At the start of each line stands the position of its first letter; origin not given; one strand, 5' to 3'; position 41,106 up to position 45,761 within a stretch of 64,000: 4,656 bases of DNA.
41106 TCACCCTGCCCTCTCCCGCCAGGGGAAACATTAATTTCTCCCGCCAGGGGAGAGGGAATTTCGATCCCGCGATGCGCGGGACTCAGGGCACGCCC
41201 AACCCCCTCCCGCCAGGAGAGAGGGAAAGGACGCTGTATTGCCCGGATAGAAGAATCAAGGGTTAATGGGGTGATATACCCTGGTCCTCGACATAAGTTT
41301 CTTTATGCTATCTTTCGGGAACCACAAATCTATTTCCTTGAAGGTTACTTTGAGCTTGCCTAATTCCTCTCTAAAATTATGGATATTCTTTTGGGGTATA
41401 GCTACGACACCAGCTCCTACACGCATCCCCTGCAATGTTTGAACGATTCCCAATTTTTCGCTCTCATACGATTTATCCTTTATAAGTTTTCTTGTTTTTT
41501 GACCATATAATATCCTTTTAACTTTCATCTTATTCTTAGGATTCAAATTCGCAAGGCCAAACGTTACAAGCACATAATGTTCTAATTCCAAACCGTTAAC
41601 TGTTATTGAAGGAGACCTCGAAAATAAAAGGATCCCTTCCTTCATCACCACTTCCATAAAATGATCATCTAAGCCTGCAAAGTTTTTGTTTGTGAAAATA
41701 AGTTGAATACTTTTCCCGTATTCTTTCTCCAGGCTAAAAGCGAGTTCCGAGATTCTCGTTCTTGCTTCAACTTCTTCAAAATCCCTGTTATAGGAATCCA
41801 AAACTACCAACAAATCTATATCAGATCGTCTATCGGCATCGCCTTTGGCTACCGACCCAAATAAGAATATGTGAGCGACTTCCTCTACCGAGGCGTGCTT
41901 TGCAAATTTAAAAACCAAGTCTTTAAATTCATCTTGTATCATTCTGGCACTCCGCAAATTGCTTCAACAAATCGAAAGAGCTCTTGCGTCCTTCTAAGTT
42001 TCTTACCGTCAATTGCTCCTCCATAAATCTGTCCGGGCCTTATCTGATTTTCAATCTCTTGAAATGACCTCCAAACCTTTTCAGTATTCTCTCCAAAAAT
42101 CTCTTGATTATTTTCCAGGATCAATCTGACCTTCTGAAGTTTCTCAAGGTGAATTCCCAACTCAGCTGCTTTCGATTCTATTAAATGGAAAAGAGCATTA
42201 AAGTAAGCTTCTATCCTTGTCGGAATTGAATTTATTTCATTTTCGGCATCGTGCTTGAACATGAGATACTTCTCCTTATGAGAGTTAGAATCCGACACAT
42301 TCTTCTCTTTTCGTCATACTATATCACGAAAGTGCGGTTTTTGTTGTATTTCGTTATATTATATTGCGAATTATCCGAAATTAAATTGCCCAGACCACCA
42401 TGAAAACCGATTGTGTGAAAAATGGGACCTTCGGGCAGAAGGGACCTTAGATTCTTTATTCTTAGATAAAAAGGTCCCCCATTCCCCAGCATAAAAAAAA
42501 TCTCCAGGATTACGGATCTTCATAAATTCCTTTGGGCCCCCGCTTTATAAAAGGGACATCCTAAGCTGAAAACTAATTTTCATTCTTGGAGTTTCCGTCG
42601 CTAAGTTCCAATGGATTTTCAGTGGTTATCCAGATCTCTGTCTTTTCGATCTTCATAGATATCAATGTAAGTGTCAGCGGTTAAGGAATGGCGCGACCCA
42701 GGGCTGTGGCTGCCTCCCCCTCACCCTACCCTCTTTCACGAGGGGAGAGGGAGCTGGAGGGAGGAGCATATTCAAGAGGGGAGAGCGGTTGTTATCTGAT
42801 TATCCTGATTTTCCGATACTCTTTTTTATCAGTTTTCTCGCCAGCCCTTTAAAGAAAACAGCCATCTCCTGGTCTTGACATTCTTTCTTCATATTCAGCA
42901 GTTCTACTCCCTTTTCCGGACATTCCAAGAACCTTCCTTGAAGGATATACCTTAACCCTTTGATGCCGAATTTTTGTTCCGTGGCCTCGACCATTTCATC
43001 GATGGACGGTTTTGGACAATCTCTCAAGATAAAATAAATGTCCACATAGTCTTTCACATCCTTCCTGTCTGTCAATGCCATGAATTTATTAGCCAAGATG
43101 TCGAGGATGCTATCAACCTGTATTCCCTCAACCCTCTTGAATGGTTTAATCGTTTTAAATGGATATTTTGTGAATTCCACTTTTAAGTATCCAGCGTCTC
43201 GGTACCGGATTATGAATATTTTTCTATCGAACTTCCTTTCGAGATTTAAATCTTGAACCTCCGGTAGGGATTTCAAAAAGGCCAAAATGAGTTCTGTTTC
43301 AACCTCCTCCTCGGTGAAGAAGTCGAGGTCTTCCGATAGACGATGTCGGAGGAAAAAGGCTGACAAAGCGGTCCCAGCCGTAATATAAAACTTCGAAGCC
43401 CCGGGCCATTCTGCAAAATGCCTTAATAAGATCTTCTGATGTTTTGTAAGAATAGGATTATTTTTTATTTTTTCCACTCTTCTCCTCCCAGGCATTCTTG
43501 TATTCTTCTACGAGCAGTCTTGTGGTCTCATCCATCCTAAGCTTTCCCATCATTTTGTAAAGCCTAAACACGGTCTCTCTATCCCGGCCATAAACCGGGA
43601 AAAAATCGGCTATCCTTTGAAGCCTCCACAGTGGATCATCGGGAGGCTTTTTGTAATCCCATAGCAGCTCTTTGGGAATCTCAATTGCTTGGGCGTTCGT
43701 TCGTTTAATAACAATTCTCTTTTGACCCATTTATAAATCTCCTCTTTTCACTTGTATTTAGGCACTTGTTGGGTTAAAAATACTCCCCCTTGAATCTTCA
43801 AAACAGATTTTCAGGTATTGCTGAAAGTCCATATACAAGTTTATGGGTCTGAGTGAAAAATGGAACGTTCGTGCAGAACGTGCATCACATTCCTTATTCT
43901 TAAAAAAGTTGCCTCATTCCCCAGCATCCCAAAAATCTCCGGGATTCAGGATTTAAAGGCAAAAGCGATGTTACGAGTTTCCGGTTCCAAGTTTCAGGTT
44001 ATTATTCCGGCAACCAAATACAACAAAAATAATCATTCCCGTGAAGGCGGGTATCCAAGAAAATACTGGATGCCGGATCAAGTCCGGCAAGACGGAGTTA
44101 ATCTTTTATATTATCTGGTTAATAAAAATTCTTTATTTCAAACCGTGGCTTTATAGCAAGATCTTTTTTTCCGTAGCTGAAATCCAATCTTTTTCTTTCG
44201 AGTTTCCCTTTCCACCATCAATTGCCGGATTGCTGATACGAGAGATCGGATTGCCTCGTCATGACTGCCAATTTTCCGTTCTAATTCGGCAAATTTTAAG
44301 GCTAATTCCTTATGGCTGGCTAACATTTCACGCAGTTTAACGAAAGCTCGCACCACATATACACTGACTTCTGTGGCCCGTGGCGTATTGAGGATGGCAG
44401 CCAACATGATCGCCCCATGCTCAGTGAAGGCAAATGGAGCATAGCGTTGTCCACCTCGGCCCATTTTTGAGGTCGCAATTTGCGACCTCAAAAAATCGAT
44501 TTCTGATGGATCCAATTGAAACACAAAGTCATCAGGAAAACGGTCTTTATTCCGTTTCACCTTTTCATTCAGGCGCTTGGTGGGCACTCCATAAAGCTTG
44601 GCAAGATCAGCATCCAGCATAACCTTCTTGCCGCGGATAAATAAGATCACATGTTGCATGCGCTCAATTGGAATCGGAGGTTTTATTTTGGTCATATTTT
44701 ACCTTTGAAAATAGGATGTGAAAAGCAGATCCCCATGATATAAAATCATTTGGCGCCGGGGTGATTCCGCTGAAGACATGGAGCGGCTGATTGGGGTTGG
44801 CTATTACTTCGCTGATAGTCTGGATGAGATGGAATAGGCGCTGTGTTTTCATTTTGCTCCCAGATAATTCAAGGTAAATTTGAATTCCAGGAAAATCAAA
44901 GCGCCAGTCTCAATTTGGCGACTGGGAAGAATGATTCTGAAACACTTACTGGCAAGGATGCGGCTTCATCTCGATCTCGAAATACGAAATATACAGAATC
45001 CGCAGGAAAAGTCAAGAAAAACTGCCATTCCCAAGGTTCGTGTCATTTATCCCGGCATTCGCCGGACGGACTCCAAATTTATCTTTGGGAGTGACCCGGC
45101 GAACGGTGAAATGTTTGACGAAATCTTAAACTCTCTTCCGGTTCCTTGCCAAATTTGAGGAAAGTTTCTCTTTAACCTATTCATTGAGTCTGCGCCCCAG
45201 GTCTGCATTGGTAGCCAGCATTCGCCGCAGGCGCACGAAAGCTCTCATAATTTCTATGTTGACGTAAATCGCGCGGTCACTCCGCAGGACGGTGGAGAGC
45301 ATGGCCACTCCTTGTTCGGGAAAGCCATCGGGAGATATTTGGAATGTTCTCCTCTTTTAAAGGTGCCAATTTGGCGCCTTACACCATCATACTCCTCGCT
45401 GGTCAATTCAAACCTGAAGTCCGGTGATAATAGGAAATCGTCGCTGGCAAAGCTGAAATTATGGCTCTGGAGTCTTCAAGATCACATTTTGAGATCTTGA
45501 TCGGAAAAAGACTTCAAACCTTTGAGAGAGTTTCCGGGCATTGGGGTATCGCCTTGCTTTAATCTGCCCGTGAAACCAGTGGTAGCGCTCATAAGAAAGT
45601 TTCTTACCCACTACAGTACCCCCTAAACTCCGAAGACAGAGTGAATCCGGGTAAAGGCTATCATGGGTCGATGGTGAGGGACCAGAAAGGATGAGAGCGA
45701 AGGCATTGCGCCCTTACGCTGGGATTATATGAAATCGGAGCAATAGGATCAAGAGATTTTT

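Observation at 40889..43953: Two tandem H-cargo-D units upstream of cas8b: conserved flanks, different TA-like cargo, and a duplicated start of a RAMP/Cas6-like ORF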

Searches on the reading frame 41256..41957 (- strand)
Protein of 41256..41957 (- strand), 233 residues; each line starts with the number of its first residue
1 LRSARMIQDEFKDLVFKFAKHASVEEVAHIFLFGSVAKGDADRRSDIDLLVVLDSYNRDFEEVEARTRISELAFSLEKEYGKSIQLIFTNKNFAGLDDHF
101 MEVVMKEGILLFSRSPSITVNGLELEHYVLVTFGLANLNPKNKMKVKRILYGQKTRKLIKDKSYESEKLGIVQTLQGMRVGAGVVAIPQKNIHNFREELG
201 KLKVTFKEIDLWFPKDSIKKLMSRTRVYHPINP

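Call 5: search_protein_families(library=pfam, max_evalue=0.01, proteins=[window:41256-41957:-])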
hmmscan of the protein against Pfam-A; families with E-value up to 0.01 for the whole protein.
window:41256-41957:- (233 aa): 4 families
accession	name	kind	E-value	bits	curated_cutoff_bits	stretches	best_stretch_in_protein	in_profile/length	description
PF18765.7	Polbeta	-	6.4e-13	49.1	26.9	1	25-115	11-91/93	Polymerase beta, Nucleotidyltransferase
PF01909.29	NTP_transf_2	-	1.4e-10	41.8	21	1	24-87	13-72/93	Nucleotidyltransferase domain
PF22600.2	MTPAP-like_central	-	0.00034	21.2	27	1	27-87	39-99/139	Poly(A) RNA polymerase, mitochondrial-like, central palm domain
PF20697.3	NTase-conflict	-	0.0043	17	24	1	22-83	9-76/259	Pol beta superfamily nucleotidyltransferase in conflict systems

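Call 33: find_encoding_contigs(protein=window:41256-41957:-, flank=10000, max_places=6)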
Protein window:41256-41957:- (233 aa): no gene with exactly this product is on record in the collection.

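Call 54: search_protein_families(library=ncbifam, max_evalue=0.01, proteins=[window:41256-41957:-])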
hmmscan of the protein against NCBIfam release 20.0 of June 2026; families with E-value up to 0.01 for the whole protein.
window:41256-41957:- (233 aa): 9 families
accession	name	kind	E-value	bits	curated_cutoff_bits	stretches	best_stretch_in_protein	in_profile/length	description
NF047752.1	MntA_antitoxin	equivalog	4.1e-10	39.5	60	1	25-117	5-86/106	type VII toxin-antitoxin system MntA family adenylyltransferase antitoxin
NF051895.1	anti_phage_HalB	equivalog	2.6e-05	23.9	190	1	31-56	3-28/211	anti-phage Hailong system nucleotidyltransferase HalB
NF040958.1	linco_LnuH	exception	2.9e-05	23.7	540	1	24-91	17-82/256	lincosamide nucleotidyltransferase Lnu(H)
NF012212.1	ANT_9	subfamily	0.0028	17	340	1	17-57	11-51/249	aminoglycoside nucleotidyltransferase ANT(9)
NF041117.1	CBASS_cyclase_b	equivalog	0.0036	16.9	200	1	27-83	35-92/275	CBASS oligonucleotide cyclase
NF000119.1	linco_LnuF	exception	0.0056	16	450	1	16-85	10-79/273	lincosamide nucleotidyltransferase Lnu(F)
NF010309.0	PRK13746.1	subfamily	0.0069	15.7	193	1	23-55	24-56/263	aminoglycoside adenylyltransferase family protein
NF000235.3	linco_LnuB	exception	0.007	16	525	1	22-90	16-84/267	lincosamide nucleotidyltransferase Lnu(B)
NF033182.0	linco_LnuG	exception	0.0075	16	525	0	23-91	17-85/267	lincosamide nucleotidyltransferase Lnu(G)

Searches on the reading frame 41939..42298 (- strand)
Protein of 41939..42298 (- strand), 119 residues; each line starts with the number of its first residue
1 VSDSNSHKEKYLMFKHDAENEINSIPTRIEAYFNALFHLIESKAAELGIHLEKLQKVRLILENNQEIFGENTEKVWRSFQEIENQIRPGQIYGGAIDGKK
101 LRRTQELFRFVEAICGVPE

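Call 5: search_protein_families(library=pfam, max_evalue=0.01, proteins=[window:41939-42298:-])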
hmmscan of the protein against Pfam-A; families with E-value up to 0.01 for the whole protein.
window:41939-42298:- (119 aa): 0 families

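Call 54: search_protein_families(library=ncbifam, max_evalue=0.01, proteins=[window:41939-42298:-])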
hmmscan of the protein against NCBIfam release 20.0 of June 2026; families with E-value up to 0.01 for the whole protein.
window:41939-42298:- (119 aa): 0 families

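Call 55: search_protein_families(library=pfam, max_evalue=1, proteins=[window:41939-42298:-])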
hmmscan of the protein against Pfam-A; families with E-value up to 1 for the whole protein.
window:41939-42298:- (119 aa): 0 families

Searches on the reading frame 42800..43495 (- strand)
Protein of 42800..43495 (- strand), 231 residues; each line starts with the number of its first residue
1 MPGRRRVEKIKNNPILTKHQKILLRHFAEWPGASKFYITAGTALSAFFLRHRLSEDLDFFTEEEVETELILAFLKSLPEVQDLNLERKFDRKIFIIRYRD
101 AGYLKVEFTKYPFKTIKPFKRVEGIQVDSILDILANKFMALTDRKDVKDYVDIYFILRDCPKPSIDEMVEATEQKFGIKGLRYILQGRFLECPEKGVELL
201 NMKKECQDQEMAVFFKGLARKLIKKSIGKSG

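Call 5: search_protein_families(library=pfam, max_evalue=0.01, proteins=[window:42800-43495:-])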
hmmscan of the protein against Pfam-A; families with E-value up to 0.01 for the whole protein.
window:42800-43495:- (231 aa): 1 family
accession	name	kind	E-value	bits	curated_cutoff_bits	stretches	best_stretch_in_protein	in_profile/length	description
PF08843.17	AbiEii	-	4.4e-16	60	22.5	1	24-188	3-194/238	Nucleotidyl transferase AbiEii toxin, Type IV TA system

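Call 32: find_encoding_contigs(protein=window:42800-43495:-, flank=10000, max_places=6)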
Protein window:42800-43495:- (231 aa): no gene with exactly this product is on record in the collection.

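Call 54: search_protein_families(library=ncbifam, max_evalue=0.01, proteins=[window:42800-43495:-])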
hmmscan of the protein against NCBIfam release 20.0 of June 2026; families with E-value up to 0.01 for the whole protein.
window:42800-43495:- (231 aa): 0 families

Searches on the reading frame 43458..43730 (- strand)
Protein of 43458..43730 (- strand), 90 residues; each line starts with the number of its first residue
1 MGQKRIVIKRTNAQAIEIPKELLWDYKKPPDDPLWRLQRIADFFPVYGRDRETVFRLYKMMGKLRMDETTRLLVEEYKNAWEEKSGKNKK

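Call 5: search_protein_families(library=pfam, max_evalue=0.01, proteins=[window:43458-43730:-])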
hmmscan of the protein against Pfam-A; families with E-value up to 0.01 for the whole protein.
window:43458-43730:- (90 aa): 0 families

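Call 54: search_protein_families(library=ncbifam, max_evalue=0.01, proteins=[window:43458-43730:-])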
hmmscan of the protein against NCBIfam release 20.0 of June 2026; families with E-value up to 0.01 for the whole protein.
window:43458-43730:- (90 aa): 0 families

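Call 55: search_protein_families(library=pfam, max_evalue=1, proteins=[window:43458-43730:-])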
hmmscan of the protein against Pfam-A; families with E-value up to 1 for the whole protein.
window:43458-43730:- (90 aa): 0 families

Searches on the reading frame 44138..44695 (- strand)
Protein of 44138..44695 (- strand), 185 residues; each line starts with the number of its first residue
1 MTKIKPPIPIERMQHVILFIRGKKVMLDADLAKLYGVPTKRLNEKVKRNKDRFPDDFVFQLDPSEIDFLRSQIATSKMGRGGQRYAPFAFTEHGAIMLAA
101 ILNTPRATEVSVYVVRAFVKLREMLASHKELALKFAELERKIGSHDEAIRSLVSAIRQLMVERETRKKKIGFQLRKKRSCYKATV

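Call 5: search_protein_families(library=pfam, max_evalue=0.01, proteins=[window:44138-44695:-])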
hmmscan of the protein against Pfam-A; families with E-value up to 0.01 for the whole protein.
window:44138-44695:- (185 aa): 2 families
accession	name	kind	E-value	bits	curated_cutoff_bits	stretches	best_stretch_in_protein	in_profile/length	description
PF10543.14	ORF6N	-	1.4e-32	112.3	27.8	1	17-101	3-86/86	ORF6N domain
PF09669.15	Phage_pRha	-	0.00048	21.1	29.9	1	73-122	42-90/91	Phage regulatory protein Rha (Phage_pRha)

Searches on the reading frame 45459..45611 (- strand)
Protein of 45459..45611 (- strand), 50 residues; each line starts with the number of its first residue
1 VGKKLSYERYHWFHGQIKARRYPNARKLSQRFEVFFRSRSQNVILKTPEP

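Call 55: search_protein_families(library=pfam, max_evalue=1, proteins=[window:45459-45611:-])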
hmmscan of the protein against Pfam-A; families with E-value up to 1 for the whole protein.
window:45459-45611:- (50 aa): 1 family
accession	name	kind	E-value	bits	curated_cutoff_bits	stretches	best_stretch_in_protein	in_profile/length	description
PF07350.19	Gig2-like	-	0.096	11.8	27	1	7-44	116-152/408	Gig2-like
